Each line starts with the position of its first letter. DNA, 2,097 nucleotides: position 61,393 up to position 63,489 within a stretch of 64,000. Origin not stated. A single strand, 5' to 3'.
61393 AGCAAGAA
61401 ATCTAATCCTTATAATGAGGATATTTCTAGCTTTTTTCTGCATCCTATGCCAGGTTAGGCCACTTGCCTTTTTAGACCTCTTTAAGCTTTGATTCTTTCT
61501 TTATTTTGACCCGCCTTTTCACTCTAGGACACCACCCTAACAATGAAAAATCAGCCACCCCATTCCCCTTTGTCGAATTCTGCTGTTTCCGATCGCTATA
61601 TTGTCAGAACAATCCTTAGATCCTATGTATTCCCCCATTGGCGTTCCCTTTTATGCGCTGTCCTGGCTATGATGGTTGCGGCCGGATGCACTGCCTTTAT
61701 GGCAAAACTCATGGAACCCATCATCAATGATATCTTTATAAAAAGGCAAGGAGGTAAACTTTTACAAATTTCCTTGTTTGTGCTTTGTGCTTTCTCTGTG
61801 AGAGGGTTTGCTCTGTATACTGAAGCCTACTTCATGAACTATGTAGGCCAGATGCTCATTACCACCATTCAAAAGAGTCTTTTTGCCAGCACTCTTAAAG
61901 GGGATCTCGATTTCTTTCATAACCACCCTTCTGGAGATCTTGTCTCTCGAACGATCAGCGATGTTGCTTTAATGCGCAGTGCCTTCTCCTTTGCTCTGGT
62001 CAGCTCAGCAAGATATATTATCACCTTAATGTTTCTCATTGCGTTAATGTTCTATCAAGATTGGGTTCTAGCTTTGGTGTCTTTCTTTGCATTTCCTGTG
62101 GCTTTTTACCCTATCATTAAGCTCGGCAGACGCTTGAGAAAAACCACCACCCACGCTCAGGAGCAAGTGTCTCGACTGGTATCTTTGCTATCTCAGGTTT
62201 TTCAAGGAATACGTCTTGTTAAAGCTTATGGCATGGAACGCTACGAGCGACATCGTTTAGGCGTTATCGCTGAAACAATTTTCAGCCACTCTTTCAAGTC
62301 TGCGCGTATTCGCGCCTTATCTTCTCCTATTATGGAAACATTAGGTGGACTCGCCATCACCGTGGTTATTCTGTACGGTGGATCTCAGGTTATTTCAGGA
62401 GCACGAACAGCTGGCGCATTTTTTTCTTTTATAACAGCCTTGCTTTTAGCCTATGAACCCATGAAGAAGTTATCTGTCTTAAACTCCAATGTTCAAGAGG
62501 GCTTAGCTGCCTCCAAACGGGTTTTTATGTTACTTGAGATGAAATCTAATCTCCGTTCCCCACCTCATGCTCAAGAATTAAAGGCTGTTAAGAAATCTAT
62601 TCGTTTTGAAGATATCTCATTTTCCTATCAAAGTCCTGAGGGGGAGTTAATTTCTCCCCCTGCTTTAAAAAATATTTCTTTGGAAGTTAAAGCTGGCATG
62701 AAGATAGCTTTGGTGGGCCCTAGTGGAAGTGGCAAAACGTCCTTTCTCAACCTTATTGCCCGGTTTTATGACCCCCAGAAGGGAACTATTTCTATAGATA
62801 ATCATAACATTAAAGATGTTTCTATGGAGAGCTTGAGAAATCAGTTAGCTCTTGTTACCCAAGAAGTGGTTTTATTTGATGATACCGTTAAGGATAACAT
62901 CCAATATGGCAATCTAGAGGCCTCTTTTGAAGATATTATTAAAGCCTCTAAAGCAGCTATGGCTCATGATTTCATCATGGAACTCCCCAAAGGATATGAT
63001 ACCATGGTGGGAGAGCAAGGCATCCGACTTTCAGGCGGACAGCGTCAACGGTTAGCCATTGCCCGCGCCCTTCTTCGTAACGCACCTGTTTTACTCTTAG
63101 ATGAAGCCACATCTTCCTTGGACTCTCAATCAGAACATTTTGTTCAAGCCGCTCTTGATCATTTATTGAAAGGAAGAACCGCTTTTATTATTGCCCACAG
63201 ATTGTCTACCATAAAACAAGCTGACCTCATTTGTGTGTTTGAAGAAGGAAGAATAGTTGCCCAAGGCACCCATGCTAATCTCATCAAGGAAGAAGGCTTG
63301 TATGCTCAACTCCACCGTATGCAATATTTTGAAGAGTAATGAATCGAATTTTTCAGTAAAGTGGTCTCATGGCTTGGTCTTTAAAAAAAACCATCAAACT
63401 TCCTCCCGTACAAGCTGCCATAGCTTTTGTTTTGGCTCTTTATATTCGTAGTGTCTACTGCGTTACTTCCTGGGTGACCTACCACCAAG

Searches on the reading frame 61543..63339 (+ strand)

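Call 80: search_protein_families(library=pfam, proteins=[window:61543-63339:+], max_evalue=0.01)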
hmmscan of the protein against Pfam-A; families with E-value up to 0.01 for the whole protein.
window:61543-63339:+ (598 aa): 9 families
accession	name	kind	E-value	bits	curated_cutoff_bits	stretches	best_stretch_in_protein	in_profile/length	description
PF00664.28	ABC_membrane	-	1.9e-45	156.1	28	1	37-301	2-268/274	ABC transporter transmembrane region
PF00005.33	ABC_tran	-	4.3e-35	121.7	25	1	375-524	1-137/137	ABC transporter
PF02463.25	SMC_N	-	6.1e-08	32.8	40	1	380-563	20-208/220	RecF/RecN/SMC N terminal domain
PF13304.12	AAA_21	-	0.00045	20.8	27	0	389-408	3-22/304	AAA domain, putative AbiEii toxin, Type IV TA system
PF13479.12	AAA_24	-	0.00048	20.5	27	1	385-454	2-74/195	AAA domain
PF13191.12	AAA_16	-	0.00054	20.9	32.6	1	388-541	27-159/167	AAA ATPase domain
PF13401.12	AAA_22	-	0.00065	20.5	27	1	388-523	8-94/130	AAA domain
PF00004.35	AAA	-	0.0035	18.2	21.2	0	389-488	2-38/131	ATPase family associated with various cellular activities (AAA)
PF13175.12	AAA_15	-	0.0046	17.1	32.1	1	375-441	14-83/374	AAA ATPase domain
